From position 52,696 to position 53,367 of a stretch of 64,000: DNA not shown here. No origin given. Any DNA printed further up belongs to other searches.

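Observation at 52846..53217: Orphan 123-aa protein tied to the Rieske/cyt b-HAO clusters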

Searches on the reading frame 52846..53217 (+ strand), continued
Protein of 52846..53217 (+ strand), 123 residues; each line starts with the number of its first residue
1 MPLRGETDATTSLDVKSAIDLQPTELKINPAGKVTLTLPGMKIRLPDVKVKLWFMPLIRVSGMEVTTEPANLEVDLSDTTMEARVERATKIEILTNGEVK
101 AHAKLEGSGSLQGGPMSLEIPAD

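Call 67: fold_search(model_id=the predicted structure, library=pdb)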
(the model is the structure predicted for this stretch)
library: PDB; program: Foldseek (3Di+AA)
matches with E <= 10: 137; with E <= 0.001: 0
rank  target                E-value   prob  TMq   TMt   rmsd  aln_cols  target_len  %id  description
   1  8egr_I                2.8e-01  0.47  0.26  0.13  22.9       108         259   10  Upper tail structure of Staphylococcus phage Andhra (released 2022-12-14)
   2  4n8p                  8.3e-01  0.07  0.14  0.14  25.1       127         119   12  Crystal structure of a strand swapped CTLA-4 from Duckbill Platypus [PSI-NYSGRC-012711] (released 2013-10-30)
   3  7crg_A                1.1e+00  0.14  0.20  0.19  16.5       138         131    9  Beta-strand-mediated dimeric formation of the extended Ig-like domains of human lamin A/C (released 2021-08-25)
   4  6wxf_1                1.4e+00  0.08  0.16  0.06  19.7       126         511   11  Cryo-EM reconstruction of VP5*/VP8* assembly from rhesus rotavirus particles - Intermediate conformation (released 2021-01-20)
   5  7crg_B                1.5e+00  0.07  0.15  0.15  17.4       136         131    8  Beta-strand-mediated dimeric formation of the extended Ig-like domains of human lamin A/C (released 2021-08-25)
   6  7yvd_C                1.6e+00  0.06  0.15  0.15  17.3       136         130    8  The crystal structure of the progerin C-terminal peptide and the Ig-like domain of lamin A/C (released 2023-08-30)
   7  5gaq_A                1.7e+00  0.04  0.13  0.07  19.4       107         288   12  Cryo-EM structure of the Lysenin Pore (released 2016-04-06)
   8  6qz9_0A               1.8e+00  0.11  0.22  0.10  40.6       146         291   10  The cryo-EM structure of the collar complex and tail axis in bacteriophage phi29 (released 2019-06-12)
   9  8c27_B                2.0e+00  0.05  0.16  0.16  19.7       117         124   11  Domain 3 of Group B Streptococcus pilus protein as scaffold for the display of foreign epitopes (released 2024-01-10)
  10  8c27_A                2.0e+00  0.03  0.14  0.13  23.4       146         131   11  Domain 3 of Group B Streptococcus pilus protein as scaffold for the display of foreign epitopes (released 2024-01-10)
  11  2q2e_B                2.0e+00  0.02  0.11  0.03  22.3        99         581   12  Crystal structure of the topoisomerase VI holoenzyme from Methanosarcina mazei (released 2007-07-10)
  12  1gpp                  2.1e+00  0.07  0.18  0.11  18.1       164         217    8  Crystal structure of the S.cerevisiae Homing Endonuclease PI-SceI Domain I (released 2002-09-19)
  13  5ehd_h                2.3e+00  0.02  0.09  0.10  25.3       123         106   10  Crystal structure of human nucleophosmin-core in complex with cytochrome c (released 2016-11-09)
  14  9ca7_F                2.4e+00  0.04  0.17  0.06  19.7       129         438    9  Cryo-EM structure of human SRCAP-nucleosome complex in the fully-engaged state (composite structure) (released 2025-06-18)
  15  2o0o_A                2.6e+00  0.08  0.17  0.15  19.1       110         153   10  Crystal structure of TL1A (released 2007-10-30)
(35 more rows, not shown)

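Call 68: find_encoding_contigs(protein=P0001, flank=10000, max_places=4)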
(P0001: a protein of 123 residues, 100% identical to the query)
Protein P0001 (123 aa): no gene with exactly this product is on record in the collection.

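Call 83: search_protein_families(library=phrogs, proteins=[window:52846-53214:+, P0016, P0018, P0032, P0041], max_evalue=0.1)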
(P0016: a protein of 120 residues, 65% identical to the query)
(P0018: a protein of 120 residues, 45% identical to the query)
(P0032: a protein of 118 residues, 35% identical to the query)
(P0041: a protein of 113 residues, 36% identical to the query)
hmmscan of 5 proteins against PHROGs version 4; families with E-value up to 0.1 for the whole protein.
window:52846-53214:+ (123 aa): 0 families

P0016 (120 aa): 0 families

P0018 (120 aa): 0 families

P0032 (118 aa): 0 families

P0041 (113 aa): 0 families

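Call 84: search_protein_families(library=padloc, proteins=[window:52846-53214:+, P0016, P0018, P0032, P0041], max_evalue=0.1)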
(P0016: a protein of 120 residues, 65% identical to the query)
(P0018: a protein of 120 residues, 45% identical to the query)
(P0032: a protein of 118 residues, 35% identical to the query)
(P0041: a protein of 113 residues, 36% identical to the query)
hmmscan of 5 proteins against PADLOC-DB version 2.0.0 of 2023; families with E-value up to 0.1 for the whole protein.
window:52846-53214:+ (123 aa): 0 families

P0016 (120 aa): 0 families

P0018 (120 aa): 0 families

P0032 (118 aa): 0 families

P0041 (113 aa): 0 families

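Call 87: find_encoding_contigs(protein=P0029, flank=9000, max_places=1)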
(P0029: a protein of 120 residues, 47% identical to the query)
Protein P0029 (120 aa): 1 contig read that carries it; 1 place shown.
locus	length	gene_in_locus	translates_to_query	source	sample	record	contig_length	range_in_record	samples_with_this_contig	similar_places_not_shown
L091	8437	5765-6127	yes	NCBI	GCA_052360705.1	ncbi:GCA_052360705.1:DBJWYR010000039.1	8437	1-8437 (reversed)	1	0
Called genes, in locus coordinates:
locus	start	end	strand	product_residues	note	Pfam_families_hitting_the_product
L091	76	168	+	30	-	PF00037:Fer4 (weak)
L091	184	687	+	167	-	PF00355:Rieske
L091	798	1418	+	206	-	PF00033:Cytochrome_B, PF13631:Cytochrom_B_N_2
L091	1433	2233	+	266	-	PF00032:Cytochrom_B_C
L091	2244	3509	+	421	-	PF14522:Cytochrome_C7 (faint), PF14537:Cytochrom_c3_2 (faint), PF22113:Mtrc-MtrF_II-IV_dom (weak), PF13435:Cytochrome_C554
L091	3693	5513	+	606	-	-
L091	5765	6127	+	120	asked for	-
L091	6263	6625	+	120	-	-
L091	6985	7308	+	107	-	PF00893:Multi_Drug_Res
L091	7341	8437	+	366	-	PF13660:DUF4147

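Call 88: find_encoding_contigs(protein=P0026, flank=10000, max_places=1)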
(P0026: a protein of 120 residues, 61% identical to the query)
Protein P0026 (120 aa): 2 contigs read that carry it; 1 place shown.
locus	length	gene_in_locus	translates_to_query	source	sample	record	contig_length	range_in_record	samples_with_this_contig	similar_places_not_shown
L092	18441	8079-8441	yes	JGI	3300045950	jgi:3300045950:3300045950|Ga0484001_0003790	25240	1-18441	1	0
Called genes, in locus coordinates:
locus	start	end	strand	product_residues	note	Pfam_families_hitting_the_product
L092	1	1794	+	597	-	?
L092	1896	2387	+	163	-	PF00355:Rieske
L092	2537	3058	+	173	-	PF00033:Cytochrome_B, PF13631:Cytochrom_B_N_2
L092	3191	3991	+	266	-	PF00032:Cytochrom_B_C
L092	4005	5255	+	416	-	PF14522:Cytochrome_C7 (faint), PF14537:Cytochrom_c3_2 (faint), PF22113:Mtrc-MtrF_II-IV_dom (faint), PF13435:Cytochrome_C554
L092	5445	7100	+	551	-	PF13447:Multi-haem_cyto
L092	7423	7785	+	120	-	-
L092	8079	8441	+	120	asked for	-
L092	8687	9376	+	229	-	PF01510:Amidase_2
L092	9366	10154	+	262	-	PF04493:Endonuclease_5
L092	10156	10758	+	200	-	PF07998:Peptidase_M54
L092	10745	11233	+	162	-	PF02643:DUF192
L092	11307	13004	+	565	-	PF00702:Hydrolase, PF13419:HAD_2, PF13242:Hydrolase_like (weak), PF01933:CofD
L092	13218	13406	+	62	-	-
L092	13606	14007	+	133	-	PF14520:HHH_5 (faint), PF12836:HHH_3, PF00633:HHH (faint)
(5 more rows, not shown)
